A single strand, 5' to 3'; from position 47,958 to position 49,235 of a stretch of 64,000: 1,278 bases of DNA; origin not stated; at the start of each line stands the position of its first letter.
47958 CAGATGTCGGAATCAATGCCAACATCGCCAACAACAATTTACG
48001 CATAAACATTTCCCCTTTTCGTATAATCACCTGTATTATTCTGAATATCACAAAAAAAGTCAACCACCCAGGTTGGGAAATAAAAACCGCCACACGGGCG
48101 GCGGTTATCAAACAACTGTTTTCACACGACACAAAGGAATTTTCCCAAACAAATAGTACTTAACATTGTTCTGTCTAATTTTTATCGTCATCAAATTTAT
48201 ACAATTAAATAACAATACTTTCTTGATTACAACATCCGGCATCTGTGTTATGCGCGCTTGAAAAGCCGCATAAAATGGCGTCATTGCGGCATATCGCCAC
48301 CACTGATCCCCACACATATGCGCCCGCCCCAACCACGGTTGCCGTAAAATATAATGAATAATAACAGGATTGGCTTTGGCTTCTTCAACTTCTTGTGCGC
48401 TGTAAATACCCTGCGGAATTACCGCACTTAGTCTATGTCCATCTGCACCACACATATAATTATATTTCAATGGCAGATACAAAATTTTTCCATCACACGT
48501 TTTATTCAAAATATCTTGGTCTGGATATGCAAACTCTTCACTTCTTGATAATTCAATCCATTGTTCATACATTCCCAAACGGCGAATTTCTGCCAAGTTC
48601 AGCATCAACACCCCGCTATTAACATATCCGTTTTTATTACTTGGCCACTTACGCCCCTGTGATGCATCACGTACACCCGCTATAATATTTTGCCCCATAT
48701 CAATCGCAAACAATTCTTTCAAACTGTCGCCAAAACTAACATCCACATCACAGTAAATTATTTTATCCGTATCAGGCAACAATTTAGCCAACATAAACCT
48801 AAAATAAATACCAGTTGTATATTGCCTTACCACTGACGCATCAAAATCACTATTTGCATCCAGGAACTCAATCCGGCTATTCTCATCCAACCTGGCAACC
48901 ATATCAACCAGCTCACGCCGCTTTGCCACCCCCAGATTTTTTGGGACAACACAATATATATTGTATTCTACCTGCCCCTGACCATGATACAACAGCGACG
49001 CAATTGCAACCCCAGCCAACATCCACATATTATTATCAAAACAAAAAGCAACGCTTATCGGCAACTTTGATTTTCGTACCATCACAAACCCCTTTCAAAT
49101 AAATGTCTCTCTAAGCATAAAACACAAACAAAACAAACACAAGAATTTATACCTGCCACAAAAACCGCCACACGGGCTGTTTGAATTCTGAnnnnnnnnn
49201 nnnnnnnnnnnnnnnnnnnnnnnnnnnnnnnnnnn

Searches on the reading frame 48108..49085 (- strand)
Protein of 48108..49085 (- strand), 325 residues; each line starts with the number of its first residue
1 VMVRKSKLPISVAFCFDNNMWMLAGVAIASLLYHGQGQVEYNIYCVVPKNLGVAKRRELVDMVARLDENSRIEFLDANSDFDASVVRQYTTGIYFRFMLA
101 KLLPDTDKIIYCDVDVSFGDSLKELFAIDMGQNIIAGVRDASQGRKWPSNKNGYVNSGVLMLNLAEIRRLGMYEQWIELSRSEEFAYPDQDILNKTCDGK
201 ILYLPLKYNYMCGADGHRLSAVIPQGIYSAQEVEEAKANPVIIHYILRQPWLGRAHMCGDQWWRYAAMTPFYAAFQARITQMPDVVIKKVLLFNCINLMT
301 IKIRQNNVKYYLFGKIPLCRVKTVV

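Call 55: search_protein_families(library=pfam, proteins=[window:48108-49085:-], max_evalue=0.0001)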
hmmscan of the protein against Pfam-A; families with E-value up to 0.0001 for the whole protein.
window:48108-49085:- (325 aa): 1 family
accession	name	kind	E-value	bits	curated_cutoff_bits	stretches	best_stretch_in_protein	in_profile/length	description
PF01501.26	Glyco_transf_8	-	2.3e-34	119.5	24.3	1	12-252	2-250/253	Glycosyl transferase family 8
